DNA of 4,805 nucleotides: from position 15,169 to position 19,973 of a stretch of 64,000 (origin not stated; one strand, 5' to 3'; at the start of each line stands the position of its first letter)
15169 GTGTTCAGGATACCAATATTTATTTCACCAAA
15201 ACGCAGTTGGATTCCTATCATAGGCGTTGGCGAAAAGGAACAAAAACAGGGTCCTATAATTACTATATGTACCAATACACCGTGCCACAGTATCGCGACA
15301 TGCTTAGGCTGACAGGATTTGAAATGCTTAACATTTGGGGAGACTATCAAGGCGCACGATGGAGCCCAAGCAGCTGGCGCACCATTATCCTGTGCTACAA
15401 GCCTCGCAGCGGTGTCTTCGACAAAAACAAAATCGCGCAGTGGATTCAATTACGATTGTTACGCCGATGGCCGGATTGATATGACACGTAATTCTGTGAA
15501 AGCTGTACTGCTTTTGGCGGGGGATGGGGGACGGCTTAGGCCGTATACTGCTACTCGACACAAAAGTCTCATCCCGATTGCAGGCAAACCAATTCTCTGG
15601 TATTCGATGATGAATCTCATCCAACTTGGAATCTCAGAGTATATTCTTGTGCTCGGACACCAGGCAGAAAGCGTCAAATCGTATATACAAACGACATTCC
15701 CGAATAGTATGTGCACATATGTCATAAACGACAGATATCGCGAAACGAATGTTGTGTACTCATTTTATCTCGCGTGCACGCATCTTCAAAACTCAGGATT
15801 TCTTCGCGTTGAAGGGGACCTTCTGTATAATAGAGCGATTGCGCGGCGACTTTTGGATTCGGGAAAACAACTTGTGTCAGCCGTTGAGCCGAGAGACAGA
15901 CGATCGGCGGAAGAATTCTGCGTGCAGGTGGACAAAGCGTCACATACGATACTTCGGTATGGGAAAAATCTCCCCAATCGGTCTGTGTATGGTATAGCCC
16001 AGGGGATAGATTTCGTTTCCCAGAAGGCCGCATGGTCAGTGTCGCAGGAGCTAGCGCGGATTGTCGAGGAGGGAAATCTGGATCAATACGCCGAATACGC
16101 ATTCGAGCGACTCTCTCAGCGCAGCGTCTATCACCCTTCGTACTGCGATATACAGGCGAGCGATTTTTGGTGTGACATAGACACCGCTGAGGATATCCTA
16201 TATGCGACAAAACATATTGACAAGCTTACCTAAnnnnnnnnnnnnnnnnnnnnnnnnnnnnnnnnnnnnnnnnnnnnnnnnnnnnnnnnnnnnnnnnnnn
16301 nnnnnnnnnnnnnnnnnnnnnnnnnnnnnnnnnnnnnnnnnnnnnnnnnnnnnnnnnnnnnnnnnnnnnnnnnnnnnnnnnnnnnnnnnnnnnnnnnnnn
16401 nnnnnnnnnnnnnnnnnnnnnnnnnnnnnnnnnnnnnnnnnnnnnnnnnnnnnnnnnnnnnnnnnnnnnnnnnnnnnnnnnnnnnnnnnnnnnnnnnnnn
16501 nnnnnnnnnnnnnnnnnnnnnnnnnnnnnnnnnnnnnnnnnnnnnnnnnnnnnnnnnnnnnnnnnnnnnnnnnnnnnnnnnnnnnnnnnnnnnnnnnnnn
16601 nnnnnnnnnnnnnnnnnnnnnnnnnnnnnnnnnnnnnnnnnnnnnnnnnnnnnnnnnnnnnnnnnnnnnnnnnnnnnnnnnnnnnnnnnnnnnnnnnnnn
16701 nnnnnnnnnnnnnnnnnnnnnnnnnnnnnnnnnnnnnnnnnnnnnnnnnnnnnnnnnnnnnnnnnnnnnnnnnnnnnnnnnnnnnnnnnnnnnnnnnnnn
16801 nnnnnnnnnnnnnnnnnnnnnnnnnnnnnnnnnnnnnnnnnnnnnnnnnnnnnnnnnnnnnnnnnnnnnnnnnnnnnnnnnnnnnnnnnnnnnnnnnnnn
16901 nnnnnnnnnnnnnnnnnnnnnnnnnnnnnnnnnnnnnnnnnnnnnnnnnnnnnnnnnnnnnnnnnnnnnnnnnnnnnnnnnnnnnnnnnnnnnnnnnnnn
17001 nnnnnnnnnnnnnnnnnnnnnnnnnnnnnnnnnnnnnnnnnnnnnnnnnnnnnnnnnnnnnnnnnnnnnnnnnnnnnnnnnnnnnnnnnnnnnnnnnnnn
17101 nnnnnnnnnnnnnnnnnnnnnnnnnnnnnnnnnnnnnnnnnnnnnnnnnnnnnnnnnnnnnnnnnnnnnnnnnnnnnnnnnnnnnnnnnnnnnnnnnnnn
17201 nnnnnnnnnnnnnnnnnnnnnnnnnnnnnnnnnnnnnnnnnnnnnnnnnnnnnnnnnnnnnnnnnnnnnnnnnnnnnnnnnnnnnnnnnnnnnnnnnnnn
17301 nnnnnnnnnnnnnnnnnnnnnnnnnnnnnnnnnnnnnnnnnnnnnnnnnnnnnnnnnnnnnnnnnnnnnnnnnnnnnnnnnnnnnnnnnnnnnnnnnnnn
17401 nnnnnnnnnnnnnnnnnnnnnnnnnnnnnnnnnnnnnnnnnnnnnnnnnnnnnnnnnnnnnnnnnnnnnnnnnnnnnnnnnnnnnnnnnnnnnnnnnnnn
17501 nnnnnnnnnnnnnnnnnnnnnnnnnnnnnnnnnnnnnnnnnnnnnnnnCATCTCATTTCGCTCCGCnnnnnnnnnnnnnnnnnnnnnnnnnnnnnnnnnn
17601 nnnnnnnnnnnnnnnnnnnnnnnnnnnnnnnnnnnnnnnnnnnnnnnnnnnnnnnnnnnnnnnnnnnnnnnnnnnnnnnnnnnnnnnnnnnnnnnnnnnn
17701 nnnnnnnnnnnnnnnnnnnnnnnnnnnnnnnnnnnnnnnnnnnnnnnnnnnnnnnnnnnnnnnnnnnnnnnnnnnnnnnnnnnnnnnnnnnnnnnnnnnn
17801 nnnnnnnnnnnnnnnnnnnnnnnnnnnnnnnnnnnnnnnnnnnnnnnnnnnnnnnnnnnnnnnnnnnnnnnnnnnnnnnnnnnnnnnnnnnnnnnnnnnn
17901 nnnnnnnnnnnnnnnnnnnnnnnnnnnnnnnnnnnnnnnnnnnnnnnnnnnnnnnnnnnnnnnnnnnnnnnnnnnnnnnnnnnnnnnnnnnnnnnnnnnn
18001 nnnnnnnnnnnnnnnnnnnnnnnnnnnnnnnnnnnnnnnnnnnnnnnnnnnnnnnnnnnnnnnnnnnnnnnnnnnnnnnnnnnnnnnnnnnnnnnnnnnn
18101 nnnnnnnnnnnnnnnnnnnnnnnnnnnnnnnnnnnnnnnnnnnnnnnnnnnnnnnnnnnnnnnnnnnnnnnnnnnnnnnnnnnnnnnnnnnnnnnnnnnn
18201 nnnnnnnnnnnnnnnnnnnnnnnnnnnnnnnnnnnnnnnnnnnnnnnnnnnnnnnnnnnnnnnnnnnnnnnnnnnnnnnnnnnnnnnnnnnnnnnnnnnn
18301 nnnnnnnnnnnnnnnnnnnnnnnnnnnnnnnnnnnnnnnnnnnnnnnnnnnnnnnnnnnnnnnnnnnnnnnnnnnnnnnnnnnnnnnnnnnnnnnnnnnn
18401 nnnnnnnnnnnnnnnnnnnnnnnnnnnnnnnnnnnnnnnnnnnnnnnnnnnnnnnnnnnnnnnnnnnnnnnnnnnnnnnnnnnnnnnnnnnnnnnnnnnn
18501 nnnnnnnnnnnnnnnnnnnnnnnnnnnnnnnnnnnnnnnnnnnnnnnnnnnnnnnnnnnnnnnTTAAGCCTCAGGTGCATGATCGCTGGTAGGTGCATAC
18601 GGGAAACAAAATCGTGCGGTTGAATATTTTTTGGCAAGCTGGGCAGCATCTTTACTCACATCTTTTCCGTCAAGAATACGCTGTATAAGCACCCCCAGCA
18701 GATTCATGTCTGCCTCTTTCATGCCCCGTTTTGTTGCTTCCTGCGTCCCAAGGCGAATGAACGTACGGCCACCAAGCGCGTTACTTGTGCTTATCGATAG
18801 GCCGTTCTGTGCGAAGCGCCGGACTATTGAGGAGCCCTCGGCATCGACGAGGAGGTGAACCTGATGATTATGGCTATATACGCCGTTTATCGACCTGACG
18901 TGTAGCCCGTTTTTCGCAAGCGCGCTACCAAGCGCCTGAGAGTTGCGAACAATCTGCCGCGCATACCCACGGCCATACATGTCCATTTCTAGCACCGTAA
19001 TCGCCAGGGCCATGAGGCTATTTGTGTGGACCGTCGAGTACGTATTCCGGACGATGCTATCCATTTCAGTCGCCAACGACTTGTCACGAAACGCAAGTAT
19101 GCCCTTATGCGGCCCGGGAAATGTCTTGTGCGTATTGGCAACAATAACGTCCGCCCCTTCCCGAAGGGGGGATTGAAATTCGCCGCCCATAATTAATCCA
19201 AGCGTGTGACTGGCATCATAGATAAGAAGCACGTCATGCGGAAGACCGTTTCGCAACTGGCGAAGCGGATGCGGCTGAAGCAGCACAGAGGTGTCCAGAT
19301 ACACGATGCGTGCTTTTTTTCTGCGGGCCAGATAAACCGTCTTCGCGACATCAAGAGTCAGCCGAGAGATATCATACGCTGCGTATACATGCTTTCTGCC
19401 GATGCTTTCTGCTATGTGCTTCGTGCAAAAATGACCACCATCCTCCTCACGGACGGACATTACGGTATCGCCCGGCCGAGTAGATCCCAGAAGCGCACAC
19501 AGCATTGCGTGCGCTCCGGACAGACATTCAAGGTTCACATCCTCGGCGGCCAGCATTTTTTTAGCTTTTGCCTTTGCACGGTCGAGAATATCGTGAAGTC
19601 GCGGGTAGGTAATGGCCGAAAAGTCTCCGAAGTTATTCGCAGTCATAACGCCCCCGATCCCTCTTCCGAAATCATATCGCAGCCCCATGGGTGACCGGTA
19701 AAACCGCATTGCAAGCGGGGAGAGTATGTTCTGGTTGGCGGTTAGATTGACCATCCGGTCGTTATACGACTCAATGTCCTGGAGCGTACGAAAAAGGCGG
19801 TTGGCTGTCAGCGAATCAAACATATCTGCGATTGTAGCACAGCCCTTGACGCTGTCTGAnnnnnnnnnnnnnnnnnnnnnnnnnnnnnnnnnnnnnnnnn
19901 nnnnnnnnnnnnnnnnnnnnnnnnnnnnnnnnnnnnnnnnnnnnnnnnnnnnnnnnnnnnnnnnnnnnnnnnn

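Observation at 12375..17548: Teichoic-acid-like polymer module: Bac_transf initiator, TagGH-like ABC exporter, methyltransferase, LicC-like cytidylyltransferase and TagB/TagF-like phosphotransferase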

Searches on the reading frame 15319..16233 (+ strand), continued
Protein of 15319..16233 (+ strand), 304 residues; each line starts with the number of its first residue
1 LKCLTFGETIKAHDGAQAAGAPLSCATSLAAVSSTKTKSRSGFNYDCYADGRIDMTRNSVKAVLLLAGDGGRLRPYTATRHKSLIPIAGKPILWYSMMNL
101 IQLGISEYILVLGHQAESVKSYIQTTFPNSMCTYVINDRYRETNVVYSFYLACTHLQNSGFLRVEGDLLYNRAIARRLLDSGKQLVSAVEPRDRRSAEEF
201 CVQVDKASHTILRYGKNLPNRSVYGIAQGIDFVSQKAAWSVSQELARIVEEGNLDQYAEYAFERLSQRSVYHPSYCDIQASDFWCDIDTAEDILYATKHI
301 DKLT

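Call 66: predict_structure(alignment_id=A4)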
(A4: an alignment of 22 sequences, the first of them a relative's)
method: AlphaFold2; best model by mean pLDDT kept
length: 250 residues; sequences in the alignment: 22
mean_pLDDT: 91.4   pTM: 0.90
mean pLDDT of the five models: 91.4, 88.9, 87.7, 75.2, 50.9
residues with pLDDT >= 90: 191; 70-90: 50; 50-70: 7; < 50: 2
segments of 3 or more residues with pLDDT < 50: none
pLDDT, mean of each block of 10 residues (from residue 1): 75 89 91 96 96 95 96 96 79 94 94 95 96 90 85 94 88 95 95 91 88 92 94 94 90
secondary structure, 60 per line:
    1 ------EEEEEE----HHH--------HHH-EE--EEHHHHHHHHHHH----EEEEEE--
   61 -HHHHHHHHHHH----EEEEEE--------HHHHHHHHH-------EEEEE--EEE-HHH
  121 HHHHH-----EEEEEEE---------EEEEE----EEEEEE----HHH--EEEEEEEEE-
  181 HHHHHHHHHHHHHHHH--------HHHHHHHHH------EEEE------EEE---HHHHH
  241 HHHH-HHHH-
elements in order: E7-12 H38-48 E53-58 H62-72 E77-82 H91-99 E107-111 E114-116 H118-125 E131-137 E147-151 E156-161 E171-179 H181-196 H205-213 E220-223 E230-232 H236-244 H246-249

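Call 68: fold_search(model_id=the predicted structure, library=pdb)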
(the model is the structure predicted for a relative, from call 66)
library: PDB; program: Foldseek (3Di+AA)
matches with E <= 10: 1300; with E <= 0.001: 610
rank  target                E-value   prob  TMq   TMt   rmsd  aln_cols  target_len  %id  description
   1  6pd2_C                3.4e-19  1.00  0.82  0.35   2.7       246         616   22  PntC-AEPT: fusion protein of phosphonate-specific cytidylyltransferase and 2-aminoethylphosphonate (AEP) transaminase  (released 2019-08-07)
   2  6pd2_A                1.8e-18  1.00  0.81  0.35   2.7       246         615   21  PntC-AEPT: fusion protein of phosphonate-specific cytidylyltransferase and 2-aminoethylphosphonate (AEP) transaminase  (released 2019-08-07)
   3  6pd2_D                5.8e-18  1.00  0.78  0.34   3.3       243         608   20  PntC-AEPT: fusion protein of phosphonate-specific cytidylyltransferase and 2-aminoethylphosphonate (AEP) transaminase  (released 2019-08-07)
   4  1jyk                  1.3e-17  1.00  0.80  0.86   2.8       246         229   21  Catalytic Mechanism of CTP:phosphocholine Cytidylyltransferase from Streptococcus pneumoniae (LicC) (released 2002-02-22)
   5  6pd1_D                1.8e-17  1.00  0.80  0.34   2.8       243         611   20  PntC-AEPT: fusion protein of phosphonate-specific cytidylyltransferase and 2-aminoethylphosphonate (AEP) transaminase  (released 2019-08-07)
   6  6pd1_B                2.5e-17  1.00  0.80  0.34   2.7       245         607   20  PntC-AEPT: fusion protein of phosphonate-specific cytidylyltransferase and 2-aminoethylphosphonate (AEP) transaminase  (released 2019-08-07)
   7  6pd1_A                3.4e-17  1.00  0.80  0.34   2.8       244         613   20  PntC-AEPT: fusion protein of phosphonate-specific cytidylyltransferase and 2-aminoethylphosphonate (AEP) transaminase  (released 2019-08-07)
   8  4jd0                  8.0e-17  1.00  0.79  0.81   3.2       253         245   17  Structure of the inositol-1-phosphate CTP transferase from T. maritima. (released 2013-09-18)
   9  1jyl_A                1.3e-16  1.00  0.77  0.84   3.0       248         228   20  Catalytic Mechanism of CTP:phosphocholine Cytidylyltransferase from Streptococcus pneumoniae (LicC) (released 2002-02-22)
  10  6v96_J                1.3e-16  1.00  0.76  0.49   4.1       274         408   15  Agrobacterium tumefaciens ADP-Glucose pyrophosphorylase-S72E (released 2020-12-16)
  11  6pd1_C                2.0e-16  1.00  0.80  0.34   2.8       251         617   19  PntC-AEPT: fusion protein of phosphonate-specific cytidylyltransferase and 2-aminoethylphosphonate (AEP) transaminase  (released 2019-08-07)
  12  3hl3_A                2.1e-16  1.00  0.76  0.77   3.2       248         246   16  2.76 Angstrom Crystal Structure of a Putative Glucose-1-Phosphate Thymidylyltransferase from Bacillus anthracis in Com (released 2009-06-09)
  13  8x7s_B                4.1e-16  1.00  0.76  0.50   4.2       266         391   20  Crystal structure of tlr0611 (released 2024-11-27)
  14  3pkp_C                6.1e-16  1.00  0.76  0.68   3.3       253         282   16  Q83S Variant of S. Enterica RmlA with dATP (released 2011-01-12)
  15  3pkp_B                7.0e-16  1.00  0.78  0.68   3.3       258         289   16  Q83S Variant of S. Enterica RmlA with dATP (released 2011-01-12)
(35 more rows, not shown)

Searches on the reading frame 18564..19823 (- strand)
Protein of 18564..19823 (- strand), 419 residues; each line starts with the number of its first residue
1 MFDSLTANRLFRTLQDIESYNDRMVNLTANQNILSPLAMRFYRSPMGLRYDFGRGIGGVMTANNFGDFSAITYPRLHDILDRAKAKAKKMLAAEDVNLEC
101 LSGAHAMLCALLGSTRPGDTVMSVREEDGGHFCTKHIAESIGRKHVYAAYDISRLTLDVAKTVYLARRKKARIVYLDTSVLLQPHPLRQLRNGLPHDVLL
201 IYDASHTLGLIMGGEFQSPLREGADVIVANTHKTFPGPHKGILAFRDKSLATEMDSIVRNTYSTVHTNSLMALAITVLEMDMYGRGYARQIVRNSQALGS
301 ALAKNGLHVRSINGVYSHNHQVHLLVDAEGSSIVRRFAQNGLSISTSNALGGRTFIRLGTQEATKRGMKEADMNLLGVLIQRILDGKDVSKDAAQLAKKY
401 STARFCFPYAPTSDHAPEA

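Call 3: search_protein_families(library=pfam, proteins=[window:18564-19823:-], max_evalue=0.01)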
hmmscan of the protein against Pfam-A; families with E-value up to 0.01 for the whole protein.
window:18564-19823:- (419 aa): 1 family
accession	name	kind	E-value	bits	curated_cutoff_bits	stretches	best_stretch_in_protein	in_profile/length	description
PF00464.25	SHMT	-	1.6e-18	67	27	1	21-377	19-396/399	Serine hydroxymethyltransferase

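Call 7: search_protein_families(library=ncbifam, proteins=[window:18564-19823:-], max_evalue=0.001)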
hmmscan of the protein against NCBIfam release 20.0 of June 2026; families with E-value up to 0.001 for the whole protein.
window:18564-19823:- (419 aa): 3 families
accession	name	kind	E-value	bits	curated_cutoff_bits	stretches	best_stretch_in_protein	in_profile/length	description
TIGR04506.1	F_threo_transal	equivalog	4.4e-74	250.3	650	1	8-406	4-407/609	fluorothreonine transaldolase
NF000586.1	PRK00011.1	subfamily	3.5e-51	174.2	335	1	10-400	4-394/404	serine hydroxymethyltransferase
NF010094.0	PRK13580.1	equivalog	4.8e-12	45.2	735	1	121-399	171-460/496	glycine hydroxymethyltransferase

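Call 19: search_solved_structures(query=window:18564-19823:-, max_evalue=1e-10, show_alignments=1)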
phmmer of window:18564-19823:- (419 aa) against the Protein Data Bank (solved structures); distinct sequences matched with E-value up to 1e-10: 36.
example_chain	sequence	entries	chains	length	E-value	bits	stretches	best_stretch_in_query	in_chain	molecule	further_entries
7k34_A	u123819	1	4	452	8.6e-49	170.1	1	12-412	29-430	Threonine aldolase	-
4bhd_A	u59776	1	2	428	2.4e-43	152.1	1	87-408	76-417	SERINE HYDROXYMETHYLTRANSFERASE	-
4uqv_A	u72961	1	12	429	2.4e-43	152.1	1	87-408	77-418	SERINE HYDROXYMETHYLTRANSFERASE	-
4j5u_A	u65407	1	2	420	2.7e-22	82.8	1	83-397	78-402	Serine hydroxymethyltransferase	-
7v3d_A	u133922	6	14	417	6.7e-20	74.9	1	82-395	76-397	Serine hydroxymethyltransferase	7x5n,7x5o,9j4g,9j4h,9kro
5vmb_A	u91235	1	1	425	7.2e-19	71.6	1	24-408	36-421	Serine hydroxymethyltransferase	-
3n0l_A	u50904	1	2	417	6.2e-18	68.5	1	83-392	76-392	Serine hydroxymethyltransferase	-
9boh_A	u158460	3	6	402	3.4e-17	66.1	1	55-387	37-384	Serine hydroxymethyltransferase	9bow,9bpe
8ssy_A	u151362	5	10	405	3.4e-17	66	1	55-387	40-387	Serine hydroxymethyltransferase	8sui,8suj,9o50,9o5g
2dkj_A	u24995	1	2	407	3.5e-17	66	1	55-387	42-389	serine hydroxymethyltransferase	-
10yn_A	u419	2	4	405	3.7e-17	65.9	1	55-387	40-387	Serine hydroxymethyltransferase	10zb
3ecd_A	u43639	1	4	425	3.9e-17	65.8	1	83-386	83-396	Serine hydroxymethyltransferase 2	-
6ymd_A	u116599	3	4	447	1.3e-16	64.2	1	79-338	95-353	Serine hydroxymethyltransferase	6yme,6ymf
3gbx_A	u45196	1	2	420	2.1e-16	63.5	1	21-386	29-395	Serine hydroxymethyltransferase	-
4wxb_A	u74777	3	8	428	2.1e-16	63.4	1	82-388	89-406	Serine hydroxymethyltransferase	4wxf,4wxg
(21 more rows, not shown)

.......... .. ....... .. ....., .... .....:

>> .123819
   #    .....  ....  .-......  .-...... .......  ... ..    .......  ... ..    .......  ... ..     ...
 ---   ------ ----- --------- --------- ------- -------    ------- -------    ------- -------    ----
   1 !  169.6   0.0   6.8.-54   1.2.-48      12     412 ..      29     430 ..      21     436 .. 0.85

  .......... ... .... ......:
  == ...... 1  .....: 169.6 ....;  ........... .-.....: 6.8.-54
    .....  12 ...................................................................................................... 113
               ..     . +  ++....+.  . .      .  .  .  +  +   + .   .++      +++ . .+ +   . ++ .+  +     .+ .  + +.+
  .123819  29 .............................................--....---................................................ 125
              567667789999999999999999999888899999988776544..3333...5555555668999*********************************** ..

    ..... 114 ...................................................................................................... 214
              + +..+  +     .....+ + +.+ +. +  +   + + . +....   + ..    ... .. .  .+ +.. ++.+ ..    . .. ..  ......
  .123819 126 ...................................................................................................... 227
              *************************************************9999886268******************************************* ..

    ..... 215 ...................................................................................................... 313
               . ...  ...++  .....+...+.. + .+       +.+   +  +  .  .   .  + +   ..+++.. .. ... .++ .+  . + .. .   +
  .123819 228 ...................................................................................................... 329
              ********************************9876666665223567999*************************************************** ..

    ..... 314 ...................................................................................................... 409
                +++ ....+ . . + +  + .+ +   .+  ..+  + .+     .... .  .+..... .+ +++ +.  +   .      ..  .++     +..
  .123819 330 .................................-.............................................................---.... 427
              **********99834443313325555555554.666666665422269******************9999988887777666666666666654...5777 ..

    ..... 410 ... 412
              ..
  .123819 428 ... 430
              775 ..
